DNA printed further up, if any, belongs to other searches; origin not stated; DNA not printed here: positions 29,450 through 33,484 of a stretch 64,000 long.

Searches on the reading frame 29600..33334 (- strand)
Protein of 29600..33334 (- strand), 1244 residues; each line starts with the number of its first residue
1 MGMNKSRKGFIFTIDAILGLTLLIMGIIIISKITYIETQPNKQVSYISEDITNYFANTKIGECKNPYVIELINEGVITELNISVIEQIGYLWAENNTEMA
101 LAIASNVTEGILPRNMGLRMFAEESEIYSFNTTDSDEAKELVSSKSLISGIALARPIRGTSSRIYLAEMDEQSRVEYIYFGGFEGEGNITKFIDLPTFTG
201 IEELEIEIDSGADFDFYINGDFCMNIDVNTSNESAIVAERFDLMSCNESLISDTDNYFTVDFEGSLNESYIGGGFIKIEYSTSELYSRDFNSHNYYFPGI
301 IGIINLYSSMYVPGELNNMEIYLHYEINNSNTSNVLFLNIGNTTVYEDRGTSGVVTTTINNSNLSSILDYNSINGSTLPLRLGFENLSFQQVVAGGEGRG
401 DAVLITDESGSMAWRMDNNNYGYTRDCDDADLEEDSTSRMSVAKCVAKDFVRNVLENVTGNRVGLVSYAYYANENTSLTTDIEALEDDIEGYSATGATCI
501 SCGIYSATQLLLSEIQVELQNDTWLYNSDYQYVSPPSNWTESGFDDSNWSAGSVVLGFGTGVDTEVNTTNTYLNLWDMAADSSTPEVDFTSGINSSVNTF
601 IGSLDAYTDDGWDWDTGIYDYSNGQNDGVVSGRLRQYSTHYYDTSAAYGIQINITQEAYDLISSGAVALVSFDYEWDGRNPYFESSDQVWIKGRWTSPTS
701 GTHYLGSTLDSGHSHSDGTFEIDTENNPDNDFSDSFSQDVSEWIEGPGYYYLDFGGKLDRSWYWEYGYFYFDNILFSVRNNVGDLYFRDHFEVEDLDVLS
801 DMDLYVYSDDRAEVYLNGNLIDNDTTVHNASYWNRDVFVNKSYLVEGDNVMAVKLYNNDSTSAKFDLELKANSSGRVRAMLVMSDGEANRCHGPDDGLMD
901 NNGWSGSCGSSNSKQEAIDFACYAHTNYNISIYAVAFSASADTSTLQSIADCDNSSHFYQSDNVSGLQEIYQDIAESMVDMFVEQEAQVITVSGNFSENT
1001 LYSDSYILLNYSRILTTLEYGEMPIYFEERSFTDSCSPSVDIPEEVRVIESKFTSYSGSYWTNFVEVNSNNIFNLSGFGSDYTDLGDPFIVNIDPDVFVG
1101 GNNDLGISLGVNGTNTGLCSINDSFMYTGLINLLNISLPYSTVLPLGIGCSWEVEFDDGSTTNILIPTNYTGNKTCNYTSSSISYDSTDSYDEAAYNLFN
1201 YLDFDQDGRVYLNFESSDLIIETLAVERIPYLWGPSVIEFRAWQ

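Call 12: search_protein_families(library=pfam, proteins=[window:29600-33334:-])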
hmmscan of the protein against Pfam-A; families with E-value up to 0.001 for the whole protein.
window:29600-33334:- (1244 aa): 2 families
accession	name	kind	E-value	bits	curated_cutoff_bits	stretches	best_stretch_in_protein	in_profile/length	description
PF00092.34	VWA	-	1.5e-08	35.5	23.8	0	925-972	127-173/174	von Willebrand factor type A domain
PF13519.12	VWA_2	-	6e-06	27.3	27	1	403-512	2-90/107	von Willebrand factor type A domain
